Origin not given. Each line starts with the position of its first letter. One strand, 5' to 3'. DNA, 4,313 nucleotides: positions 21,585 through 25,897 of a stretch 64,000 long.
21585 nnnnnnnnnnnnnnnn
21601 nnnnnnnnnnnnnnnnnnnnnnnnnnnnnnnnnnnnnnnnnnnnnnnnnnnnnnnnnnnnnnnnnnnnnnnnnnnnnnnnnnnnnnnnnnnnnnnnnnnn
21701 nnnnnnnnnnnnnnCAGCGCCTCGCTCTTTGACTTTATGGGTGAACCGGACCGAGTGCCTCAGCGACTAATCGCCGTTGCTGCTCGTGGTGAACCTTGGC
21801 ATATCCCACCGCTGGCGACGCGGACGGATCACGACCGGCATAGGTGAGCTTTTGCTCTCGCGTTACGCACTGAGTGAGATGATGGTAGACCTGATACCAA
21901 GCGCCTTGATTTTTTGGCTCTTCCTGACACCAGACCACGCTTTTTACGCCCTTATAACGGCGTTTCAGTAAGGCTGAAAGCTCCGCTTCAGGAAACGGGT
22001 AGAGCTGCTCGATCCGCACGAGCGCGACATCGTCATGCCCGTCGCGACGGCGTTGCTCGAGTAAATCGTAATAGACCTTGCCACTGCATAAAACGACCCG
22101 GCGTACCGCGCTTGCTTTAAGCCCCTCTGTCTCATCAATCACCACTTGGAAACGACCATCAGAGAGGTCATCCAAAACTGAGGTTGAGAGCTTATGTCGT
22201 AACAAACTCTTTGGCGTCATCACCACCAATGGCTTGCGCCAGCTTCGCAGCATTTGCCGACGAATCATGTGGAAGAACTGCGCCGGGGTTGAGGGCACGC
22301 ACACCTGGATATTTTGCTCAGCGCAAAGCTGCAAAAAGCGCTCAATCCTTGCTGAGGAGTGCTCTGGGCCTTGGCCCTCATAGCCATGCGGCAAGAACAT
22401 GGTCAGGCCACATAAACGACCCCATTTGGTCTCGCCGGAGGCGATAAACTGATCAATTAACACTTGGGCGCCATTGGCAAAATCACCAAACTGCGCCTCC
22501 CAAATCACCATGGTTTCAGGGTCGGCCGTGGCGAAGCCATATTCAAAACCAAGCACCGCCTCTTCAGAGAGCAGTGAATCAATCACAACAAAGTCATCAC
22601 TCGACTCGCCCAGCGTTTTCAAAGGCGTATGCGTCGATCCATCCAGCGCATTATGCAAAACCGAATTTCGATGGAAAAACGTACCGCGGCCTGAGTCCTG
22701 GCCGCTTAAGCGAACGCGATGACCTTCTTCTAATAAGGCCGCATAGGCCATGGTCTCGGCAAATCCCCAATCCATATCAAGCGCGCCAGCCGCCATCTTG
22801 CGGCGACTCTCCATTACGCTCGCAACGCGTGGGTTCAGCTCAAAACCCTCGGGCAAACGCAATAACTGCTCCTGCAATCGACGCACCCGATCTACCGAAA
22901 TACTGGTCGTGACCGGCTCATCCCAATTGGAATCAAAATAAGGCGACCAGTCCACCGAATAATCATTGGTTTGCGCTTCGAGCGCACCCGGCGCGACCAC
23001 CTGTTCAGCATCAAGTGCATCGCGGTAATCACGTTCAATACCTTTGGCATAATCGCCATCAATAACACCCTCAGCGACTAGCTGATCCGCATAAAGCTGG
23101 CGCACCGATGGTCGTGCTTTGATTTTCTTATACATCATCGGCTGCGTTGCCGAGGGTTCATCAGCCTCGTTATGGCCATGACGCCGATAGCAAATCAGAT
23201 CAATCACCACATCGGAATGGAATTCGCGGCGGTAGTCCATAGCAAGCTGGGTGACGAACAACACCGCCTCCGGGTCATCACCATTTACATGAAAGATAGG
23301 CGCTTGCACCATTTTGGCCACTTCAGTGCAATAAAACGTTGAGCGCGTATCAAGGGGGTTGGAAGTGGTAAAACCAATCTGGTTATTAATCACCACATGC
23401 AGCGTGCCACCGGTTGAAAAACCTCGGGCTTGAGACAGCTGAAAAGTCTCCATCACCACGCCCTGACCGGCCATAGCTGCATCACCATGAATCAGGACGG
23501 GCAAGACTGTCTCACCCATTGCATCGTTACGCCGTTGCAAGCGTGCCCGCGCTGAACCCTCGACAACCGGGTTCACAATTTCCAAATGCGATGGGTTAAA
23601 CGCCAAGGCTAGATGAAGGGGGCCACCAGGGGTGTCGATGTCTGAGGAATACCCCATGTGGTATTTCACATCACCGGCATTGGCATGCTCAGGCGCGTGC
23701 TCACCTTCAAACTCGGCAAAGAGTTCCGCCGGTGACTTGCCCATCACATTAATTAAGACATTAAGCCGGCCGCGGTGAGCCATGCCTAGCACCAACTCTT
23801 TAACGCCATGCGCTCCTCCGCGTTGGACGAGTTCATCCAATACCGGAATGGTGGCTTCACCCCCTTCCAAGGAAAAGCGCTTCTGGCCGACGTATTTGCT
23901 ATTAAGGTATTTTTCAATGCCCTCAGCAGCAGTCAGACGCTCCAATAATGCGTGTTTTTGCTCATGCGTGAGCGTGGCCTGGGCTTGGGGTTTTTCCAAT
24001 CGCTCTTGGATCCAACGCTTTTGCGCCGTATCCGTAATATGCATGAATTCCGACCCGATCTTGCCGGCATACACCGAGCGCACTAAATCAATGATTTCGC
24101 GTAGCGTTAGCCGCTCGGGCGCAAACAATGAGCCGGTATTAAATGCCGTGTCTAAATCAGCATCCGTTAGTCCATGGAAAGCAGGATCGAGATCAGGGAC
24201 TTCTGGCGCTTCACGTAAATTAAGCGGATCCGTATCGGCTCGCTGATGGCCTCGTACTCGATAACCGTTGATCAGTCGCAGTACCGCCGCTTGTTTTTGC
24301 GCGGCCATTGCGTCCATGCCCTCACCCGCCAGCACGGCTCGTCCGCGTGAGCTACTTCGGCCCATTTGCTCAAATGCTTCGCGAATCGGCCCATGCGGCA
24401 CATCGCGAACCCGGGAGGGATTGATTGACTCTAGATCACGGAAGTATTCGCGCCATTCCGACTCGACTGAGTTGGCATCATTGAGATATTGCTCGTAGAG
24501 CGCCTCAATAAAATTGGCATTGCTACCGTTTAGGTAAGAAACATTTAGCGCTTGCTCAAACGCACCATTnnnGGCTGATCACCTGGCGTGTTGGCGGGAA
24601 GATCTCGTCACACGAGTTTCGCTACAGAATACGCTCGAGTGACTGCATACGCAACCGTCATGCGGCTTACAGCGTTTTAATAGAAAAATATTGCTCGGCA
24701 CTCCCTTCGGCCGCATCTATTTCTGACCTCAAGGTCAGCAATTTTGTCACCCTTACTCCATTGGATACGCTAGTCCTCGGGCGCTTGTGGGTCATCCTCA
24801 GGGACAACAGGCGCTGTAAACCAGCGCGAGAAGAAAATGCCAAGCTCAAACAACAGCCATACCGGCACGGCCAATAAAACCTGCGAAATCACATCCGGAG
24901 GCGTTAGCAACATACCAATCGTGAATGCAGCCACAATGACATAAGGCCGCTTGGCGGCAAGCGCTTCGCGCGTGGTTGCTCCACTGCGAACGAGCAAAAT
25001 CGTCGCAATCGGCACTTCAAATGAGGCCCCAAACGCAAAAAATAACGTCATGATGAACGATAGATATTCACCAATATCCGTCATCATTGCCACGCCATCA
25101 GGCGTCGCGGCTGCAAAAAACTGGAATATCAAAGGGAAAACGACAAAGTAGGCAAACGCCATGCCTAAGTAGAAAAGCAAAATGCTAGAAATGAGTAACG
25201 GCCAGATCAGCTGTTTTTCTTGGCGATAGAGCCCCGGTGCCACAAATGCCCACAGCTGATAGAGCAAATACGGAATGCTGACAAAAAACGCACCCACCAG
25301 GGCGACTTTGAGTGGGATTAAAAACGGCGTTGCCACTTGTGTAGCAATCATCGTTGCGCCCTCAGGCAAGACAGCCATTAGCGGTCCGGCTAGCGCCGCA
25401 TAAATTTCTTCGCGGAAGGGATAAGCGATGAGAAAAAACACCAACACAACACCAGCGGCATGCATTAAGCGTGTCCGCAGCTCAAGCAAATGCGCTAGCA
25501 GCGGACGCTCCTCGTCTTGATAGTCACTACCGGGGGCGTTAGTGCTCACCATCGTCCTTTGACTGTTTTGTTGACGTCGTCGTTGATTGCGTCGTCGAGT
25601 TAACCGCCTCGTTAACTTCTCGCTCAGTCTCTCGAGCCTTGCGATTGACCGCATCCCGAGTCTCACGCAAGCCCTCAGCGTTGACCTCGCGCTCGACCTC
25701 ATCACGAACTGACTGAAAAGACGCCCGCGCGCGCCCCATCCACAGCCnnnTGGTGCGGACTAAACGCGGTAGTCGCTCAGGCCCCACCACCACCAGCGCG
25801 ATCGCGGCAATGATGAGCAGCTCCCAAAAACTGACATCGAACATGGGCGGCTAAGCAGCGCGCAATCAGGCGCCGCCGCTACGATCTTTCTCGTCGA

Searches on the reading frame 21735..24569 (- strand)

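Call 63: search_protein_families(library=pfam, max_evalue=0.00001, proteins=[window:21735-24569:-])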
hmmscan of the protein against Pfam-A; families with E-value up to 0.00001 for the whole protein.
window:21735-24569:- (944 aa): 4 families
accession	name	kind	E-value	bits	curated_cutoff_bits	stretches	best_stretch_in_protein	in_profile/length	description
PF16870.10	OxoGdeHyase_C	-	1.9e-50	170.9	27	1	797-939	2-151/151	2-oxoglutarate dehydrogenase C-terminal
PF02779.29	Transket_pyr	-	5.1e-50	169.9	27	1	599-791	3-173/174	Transketolase, pyrimidine binding domain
PF00676.26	E1_dh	-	7.3e-48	163.5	22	1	216-524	7-289/300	Dehydrogenase E1 component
PF16078.10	2-oxogl_dehyd_N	-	4.3e-16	58.6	27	1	11-48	2-39/41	2-oxoglutarate dehydrogenase N-terminus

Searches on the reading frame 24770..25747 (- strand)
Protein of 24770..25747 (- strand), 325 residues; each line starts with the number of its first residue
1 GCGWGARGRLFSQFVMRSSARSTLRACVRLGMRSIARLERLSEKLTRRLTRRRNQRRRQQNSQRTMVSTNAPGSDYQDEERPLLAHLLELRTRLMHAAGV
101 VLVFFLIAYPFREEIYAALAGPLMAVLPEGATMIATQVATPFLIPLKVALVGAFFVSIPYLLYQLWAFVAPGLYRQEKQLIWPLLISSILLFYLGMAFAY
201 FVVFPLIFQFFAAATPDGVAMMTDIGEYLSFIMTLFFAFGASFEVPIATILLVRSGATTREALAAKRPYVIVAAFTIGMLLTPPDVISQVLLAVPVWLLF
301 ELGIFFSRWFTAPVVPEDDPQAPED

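Call 63: search_protein_families(library=pfam, max_evalue=0.00001, proteins=[window:24770-25747:-])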
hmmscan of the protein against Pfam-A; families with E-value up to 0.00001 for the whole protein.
window:24770-25747:- (325 aa): 1 family
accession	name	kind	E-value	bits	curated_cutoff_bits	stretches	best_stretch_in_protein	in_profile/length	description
PF00902.23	TatC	-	3.2e-67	226.8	25.1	1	86-295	2-208/208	Sec-independent protein translocase protein (TatC)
